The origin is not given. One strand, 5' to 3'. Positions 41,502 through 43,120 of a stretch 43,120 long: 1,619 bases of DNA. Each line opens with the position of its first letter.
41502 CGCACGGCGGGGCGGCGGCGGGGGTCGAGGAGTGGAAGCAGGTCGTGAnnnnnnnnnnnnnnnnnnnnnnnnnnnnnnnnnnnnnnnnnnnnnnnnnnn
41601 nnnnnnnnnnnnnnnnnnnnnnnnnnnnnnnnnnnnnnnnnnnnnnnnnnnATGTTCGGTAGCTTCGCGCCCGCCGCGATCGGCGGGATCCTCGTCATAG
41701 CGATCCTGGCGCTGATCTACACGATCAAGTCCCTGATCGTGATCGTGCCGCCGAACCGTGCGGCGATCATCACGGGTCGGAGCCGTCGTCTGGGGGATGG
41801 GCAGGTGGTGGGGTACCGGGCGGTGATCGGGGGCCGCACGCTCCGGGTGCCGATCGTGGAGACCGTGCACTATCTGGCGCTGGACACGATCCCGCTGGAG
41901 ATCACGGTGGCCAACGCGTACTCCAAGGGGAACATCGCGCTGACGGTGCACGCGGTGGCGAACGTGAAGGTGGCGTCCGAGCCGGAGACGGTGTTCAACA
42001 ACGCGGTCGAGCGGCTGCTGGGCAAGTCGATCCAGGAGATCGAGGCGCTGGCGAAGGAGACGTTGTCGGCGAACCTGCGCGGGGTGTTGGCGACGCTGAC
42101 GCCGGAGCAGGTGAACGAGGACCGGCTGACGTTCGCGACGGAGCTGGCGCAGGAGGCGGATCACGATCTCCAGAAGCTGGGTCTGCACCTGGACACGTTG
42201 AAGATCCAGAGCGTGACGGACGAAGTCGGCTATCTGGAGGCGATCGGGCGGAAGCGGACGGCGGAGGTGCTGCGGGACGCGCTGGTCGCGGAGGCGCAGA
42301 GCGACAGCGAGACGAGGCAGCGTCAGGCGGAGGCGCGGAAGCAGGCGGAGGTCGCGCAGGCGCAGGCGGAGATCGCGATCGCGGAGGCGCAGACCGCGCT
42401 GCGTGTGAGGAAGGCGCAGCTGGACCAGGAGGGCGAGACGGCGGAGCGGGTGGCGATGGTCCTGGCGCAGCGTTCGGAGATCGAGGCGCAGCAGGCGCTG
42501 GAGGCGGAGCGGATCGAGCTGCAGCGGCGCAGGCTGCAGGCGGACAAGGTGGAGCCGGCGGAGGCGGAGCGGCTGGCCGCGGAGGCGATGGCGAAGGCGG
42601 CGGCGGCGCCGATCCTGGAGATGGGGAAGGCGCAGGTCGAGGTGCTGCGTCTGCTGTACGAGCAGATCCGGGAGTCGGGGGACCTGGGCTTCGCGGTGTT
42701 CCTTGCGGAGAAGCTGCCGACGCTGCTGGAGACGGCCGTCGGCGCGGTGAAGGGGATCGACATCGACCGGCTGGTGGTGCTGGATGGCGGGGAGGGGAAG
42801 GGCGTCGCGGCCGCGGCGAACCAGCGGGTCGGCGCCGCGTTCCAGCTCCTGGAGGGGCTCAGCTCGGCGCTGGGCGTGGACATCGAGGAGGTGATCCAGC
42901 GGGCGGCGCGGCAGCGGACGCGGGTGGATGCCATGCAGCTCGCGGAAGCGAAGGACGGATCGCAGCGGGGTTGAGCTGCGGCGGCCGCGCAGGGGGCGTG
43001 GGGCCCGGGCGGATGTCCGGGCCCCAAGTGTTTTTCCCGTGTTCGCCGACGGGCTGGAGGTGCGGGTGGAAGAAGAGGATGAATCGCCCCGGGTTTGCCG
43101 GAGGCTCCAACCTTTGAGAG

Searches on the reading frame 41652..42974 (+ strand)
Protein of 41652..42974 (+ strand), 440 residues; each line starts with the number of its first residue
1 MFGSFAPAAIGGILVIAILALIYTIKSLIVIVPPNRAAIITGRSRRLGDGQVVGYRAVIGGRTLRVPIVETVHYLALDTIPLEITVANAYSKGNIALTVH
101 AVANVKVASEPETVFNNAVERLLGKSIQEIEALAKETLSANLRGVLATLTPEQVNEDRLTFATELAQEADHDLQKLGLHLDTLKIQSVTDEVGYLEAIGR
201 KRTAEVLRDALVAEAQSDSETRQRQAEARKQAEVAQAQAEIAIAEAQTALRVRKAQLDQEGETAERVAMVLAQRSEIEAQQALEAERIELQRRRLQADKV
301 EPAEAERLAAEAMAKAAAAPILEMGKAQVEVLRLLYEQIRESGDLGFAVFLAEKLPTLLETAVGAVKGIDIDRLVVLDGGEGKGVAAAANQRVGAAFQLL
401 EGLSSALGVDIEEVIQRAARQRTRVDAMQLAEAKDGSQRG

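Call 12: search_protein_families(library=pfam, proteins=[window:41652-42974:+], max_evalue=0.001)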
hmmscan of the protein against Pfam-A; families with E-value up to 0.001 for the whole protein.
window:41652-42974:+ (440 aa): 1 family
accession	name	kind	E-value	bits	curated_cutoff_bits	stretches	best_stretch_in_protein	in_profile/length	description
PF01145.31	Band_7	-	2.3e-17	64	23.6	1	31-217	2-174/176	SPFH domain / Band 7 family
